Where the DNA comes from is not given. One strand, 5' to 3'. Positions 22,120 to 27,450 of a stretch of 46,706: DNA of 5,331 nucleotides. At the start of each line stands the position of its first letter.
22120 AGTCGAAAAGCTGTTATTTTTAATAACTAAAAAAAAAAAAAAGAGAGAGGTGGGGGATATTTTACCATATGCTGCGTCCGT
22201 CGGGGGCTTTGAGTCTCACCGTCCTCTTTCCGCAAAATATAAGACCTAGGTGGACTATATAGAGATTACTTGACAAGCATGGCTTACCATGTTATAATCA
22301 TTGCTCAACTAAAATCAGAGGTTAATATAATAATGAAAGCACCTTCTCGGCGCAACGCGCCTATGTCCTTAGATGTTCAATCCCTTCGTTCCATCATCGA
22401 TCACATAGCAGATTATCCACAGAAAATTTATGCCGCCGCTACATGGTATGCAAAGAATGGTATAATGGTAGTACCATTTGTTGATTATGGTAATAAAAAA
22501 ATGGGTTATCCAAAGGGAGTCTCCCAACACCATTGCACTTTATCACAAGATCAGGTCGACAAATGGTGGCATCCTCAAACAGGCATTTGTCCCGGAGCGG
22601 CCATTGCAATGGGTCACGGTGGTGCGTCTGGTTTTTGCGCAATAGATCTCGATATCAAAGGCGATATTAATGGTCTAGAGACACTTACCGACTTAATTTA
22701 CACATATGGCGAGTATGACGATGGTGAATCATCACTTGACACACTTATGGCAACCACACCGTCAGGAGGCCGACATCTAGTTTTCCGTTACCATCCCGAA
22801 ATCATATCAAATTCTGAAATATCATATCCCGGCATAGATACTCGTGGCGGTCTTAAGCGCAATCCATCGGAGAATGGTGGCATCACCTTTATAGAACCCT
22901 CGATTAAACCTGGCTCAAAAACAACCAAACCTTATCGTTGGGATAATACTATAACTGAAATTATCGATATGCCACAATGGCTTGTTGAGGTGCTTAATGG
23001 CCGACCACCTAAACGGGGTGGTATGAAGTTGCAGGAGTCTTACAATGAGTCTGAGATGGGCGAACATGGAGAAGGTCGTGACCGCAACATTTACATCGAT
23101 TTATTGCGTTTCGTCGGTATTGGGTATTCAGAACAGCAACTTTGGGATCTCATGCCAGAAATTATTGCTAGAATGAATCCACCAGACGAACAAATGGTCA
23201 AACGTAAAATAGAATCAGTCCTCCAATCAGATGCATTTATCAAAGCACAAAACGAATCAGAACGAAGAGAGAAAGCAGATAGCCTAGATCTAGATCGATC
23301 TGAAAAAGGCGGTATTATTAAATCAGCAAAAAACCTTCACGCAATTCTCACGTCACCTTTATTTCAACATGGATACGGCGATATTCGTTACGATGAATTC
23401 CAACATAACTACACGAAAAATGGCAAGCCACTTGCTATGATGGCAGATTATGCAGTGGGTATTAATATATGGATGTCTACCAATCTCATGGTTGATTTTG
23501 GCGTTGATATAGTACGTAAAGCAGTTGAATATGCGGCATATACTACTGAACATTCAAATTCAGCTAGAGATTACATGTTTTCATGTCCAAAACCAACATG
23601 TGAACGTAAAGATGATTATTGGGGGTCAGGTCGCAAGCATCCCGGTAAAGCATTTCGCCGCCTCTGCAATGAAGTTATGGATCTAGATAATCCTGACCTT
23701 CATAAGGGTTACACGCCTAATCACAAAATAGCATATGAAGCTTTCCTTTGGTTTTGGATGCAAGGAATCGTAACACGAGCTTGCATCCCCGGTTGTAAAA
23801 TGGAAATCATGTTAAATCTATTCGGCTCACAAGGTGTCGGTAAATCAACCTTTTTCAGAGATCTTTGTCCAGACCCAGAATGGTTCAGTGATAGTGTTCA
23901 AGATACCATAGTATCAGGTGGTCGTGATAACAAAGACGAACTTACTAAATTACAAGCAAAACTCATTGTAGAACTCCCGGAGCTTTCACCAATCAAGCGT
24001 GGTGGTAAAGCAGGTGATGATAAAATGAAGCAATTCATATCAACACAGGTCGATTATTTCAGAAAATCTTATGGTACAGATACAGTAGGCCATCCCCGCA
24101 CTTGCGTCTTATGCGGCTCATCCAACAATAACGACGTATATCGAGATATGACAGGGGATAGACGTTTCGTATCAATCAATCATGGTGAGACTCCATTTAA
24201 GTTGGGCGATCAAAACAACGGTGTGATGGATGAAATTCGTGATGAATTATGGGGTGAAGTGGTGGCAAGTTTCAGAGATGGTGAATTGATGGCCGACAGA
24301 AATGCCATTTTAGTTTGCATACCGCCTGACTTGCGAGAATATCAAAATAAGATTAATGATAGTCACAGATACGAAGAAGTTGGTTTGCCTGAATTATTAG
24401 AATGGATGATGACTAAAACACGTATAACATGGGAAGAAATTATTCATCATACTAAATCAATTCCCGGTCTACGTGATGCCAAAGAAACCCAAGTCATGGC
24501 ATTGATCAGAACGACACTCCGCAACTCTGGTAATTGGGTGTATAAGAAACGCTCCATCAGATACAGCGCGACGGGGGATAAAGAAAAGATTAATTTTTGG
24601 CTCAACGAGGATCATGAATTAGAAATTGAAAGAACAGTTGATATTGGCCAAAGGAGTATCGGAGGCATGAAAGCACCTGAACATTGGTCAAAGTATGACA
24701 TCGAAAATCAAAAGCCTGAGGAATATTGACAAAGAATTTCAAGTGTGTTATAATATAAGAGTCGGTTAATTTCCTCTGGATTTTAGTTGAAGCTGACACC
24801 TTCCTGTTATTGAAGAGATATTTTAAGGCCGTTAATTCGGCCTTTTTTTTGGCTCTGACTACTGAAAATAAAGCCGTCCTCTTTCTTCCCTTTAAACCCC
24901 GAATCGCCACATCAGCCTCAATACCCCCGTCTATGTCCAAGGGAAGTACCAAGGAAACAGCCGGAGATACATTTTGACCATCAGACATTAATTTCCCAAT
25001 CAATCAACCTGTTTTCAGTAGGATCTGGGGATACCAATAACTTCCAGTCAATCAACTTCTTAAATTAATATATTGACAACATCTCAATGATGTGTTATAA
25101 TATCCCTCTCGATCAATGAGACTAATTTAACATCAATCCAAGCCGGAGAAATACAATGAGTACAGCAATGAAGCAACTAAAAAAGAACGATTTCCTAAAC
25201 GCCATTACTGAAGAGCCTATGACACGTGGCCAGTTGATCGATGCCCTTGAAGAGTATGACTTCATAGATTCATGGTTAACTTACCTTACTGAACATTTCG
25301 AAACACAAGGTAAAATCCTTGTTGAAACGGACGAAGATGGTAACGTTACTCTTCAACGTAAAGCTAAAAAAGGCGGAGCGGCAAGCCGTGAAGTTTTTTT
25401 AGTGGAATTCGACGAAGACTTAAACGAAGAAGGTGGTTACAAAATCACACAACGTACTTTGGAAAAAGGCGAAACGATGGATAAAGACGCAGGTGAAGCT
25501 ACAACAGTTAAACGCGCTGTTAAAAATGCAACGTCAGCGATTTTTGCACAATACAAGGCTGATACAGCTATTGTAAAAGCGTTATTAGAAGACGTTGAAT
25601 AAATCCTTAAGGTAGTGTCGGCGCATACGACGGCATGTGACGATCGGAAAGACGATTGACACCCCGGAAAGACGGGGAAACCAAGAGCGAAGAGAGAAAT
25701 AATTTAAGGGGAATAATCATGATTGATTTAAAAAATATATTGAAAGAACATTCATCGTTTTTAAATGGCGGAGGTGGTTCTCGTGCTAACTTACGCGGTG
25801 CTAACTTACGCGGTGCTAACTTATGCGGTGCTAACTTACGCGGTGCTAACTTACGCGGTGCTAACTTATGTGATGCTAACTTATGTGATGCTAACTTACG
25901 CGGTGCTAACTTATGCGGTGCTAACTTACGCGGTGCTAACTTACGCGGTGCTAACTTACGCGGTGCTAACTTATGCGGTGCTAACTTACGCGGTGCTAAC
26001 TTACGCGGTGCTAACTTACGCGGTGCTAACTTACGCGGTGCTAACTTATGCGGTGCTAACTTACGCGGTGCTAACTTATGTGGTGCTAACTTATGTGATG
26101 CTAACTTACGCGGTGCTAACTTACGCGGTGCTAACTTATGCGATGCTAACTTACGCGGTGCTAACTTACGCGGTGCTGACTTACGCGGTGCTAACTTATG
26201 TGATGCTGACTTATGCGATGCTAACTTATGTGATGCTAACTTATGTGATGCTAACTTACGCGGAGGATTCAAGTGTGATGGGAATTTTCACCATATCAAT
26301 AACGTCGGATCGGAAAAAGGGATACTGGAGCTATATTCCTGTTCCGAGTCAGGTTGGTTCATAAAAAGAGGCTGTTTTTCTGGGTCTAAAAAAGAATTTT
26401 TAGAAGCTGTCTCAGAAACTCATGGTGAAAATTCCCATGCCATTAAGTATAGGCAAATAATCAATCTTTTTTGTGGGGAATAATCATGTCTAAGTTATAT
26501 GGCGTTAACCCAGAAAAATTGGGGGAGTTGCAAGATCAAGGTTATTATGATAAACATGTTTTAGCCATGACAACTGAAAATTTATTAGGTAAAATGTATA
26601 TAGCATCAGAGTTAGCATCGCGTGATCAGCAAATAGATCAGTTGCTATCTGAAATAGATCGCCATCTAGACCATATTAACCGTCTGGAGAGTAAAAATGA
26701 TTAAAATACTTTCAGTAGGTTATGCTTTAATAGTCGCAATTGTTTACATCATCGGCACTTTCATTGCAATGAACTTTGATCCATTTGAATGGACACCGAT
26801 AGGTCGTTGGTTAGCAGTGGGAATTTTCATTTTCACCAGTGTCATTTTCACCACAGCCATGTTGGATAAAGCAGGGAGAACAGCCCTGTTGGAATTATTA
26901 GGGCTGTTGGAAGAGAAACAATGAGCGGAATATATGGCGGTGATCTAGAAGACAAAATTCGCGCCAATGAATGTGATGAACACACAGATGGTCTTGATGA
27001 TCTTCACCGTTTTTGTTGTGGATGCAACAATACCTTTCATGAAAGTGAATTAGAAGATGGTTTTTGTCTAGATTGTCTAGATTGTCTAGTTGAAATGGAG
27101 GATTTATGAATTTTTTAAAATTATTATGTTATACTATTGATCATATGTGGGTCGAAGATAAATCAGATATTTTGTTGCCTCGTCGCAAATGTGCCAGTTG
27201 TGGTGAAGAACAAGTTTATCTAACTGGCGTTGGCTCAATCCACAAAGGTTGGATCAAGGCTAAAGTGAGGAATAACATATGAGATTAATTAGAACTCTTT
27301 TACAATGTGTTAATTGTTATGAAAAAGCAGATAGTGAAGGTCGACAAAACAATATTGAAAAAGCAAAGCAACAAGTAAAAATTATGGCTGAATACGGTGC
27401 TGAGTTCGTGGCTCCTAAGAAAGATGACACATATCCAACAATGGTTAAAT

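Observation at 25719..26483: Hyper-regular pentapeptide-repeat protein encoded by 32 near-identical 15-bp units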

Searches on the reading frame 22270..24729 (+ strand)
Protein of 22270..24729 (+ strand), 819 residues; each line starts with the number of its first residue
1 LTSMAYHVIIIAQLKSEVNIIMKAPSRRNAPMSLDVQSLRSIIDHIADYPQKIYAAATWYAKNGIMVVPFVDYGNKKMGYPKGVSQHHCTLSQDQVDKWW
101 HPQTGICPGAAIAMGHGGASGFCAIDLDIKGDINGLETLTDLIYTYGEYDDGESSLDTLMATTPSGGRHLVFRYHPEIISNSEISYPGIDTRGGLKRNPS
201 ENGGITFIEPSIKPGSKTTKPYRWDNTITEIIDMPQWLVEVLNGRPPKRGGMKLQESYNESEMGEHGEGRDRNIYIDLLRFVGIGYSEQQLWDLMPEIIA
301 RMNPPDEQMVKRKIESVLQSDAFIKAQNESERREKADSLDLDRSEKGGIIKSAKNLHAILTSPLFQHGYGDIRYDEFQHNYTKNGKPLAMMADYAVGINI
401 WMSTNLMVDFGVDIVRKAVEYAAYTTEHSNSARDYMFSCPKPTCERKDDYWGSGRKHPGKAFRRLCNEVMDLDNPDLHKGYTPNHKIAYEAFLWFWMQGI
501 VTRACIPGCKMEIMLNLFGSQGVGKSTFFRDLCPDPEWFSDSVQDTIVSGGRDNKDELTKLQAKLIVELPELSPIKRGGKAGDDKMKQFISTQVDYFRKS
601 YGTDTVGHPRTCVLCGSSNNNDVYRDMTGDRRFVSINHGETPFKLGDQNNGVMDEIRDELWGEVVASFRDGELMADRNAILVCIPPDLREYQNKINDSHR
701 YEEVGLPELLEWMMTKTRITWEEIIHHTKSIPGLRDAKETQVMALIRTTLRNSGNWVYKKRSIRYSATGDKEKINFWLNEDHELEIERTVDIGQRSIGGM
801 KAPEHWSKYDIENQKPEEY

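Call 8: search_dna_similar(query=window:22270-24729:+, collection=phages, mode=protein, max_rows=25)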
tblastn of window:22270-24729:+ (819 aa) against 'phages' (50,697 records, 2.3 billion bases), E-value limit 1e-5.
Records with a match: 722; places in all: 722; records where one place covers at least 80% of the query: 0.
Best place of each record, by identity: <60% 722.
By first word of the organism name: Streptococcus 146; Bacteroides 105; Staphylococcus 87; Vibrio 46; Xanthomonas 28; Paenibacillus 24; Phocaeicola 24; Rhodobacter 23; Leuconostoc 22; Bacteriophage 22; and 62 more.
By host as written in the record: - 69; Staphylococcus aureus 34; Rhodobacter capsulatus YW1 23; Xanthomonas oryzae pv. oryzae 14; Corynebacterium xerosis 13; Clostridium perfringens 12; Paenibacillus larvae 2017 10; Bacteroides thetaiotaomicron VPI-5482 10; and 352 more.
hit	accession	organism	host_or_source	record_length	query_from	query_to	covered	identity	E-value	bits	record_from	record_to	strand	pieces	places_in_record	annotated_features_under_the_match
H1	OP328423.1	Staphylococcus phage phiSa2wa-st1930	Staphylococcus aureus subsp. aureus ...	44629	306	724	51%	26.6%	5e-21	105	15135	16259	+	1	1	virE: virulence-associated E family protein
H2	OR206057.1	Staphylococcus phage vB_SauS_PHM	methicillin-resistant Staphylococcus ...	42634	306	724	51%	26.4%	1e-20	103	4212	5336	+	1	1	VirE family protein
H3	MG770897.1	Staphylococcus phage SH-St 15644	Staphylococcus aureus 644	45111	306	724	51%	26.4%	1e-20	103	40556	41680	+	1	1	hypothetical protein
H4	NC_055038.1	Staphylococcus phage SH-St 15644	Staphylococcus aureus 644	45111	306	724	51%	26.4%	1e-20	103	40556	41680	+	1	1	DNA helicase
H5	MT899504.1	Staphylococcus phage JD419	Staphylococcus aureus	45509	306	724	51%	26.4%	1e-20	103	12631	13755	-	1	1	DNA primase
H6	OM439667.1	Staphylococcus phage vB_SauS_690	Staphylococcus aureus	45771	306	724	51%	26.4%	2e-20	103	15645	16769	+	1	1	virulence-associated protein E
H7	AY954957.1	Staphylococcus phage 47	-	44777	306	724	51%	26.4%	2e-20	103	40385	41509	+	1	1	ORF002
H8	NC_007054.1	Staphylococcus phage 47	Staphylococcus aureus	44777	306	724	51%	26.4%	2e-20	103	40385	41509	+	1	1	DNA helicase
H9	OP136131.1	Staphylococcus phage phiSa2wa-st5.7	Staphylococcus aureus 15129 ST5-MRSA-IV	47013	306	724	51%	26.4%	2e-20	103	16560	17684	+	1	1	virulence-associated E family protein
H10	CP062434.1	Staphylococcus phage ECel-2020h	Staphylococcus aureus NAS_NP_157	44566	306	724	51%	26.4%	3e-20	102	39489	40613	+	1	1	record has no annotation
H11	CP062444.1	Staphylococcus phage ECel-2020e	Staphylococcus aureus NAS_AN_142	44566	306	724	51%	26.4%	3e-20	102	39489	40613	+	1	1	record has no annotation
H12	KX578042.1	Leuconostoc phage Ln-7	Leuconostoc mesenteroides subsp. ...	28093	299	763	57%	23.7%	2e-16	91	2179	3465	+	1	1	DNA helicase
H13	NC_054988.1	Leuconostoc phage Ln-7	Leuconostoc mesenteroides subsp. ...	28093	299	763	57%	23.7%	2e-16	91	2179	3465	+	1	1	DNA helicase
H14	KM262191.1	Leuconostoc phage Ln-8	Leuconostoc mesenteroides subsp. ...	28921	299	763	57%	23.7%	2e-16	91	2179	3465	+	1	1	DNA helicase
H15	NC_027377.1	Leuconostoc phage Ln-8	Leuconostoc mesenteroides subsp. ...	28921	299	763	57%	23.7%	2e-16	91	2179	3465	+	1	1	DNA helicase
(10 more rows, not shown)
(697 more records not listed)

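Call 45: search_protein_families(library=phrogs, proteins=[window:22270-24729:+], max_evalue=0.001)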
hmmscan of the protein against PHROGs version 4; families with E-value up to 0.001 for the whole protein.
window:22270-24729:+ (819 aa): 10 families
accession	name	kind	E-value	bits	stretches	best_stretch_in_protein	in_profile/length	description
phrog_1313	-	DNA, RNA and nucleotide metabolism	6.5e-50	171.6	1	493-765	276-545/568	DNA helicase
phrog_256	-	DNA, RNA and nucleotide metabolism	8.8e-48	164.4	1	496-727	505-715/798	DNA helicase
phrog_15962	-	DNA, RNA and nucleotide metabolism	4.6e-31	108.8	1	371-672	423-700/835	DNA primase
phrog_2249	-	DNA, RNA and nucleotide metabolism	2.8e-21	76.9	1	362-675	397-675/802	DNA primase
phrog_1156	-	DNA, RNA and nucleotide metabolism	2.4e-20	73.7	1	52-244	12-193/855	DNA primase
phrog_16593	-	DNA, RNA and nucleotide metabolism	3e-19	69.9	1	498-637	545-677/823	DNA primase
phrog_36873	-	DNA, RNA and nucleotide metabolism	2.1e-18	66.5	1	481-672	516-691/1082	DNA helicase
phrog_695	-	DNA, RNA and nucleotide metabolism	3.8e-10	40.2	1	52-334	7-281/704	DNA polymerase/primase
phrog_4630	-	DNA, RNA and nucleotide metabolism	2.3e-06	27.5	1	494-637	224-364/581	DNA primase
phrog_5852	-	DNA, RNA and nucleotide metabolism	1e-05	25.9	1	40-213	55-220/242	DNA polymerase/primase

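Call 54: find_related_loci(query=window:22270-24729:+, collection=viral_contigs, flank=6000)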
Query window:22270-24729:+ (819 aa) in viral_contigs; peptide patterns used: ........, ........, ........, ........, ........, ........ (x = any residue, [..] = any of these).
4 stretches matched a pattern, but none encodes a relative of the query by tblastn (E <= 1e-3).

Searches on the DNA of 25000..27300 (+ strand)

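Call 4: search_dna_similar(query=window:25000-27300:+, collection=phages, mode=near, max_rows=40)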
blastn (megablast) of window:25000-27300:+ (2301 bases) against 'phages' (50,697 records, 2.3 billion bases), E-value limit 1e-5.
No match.
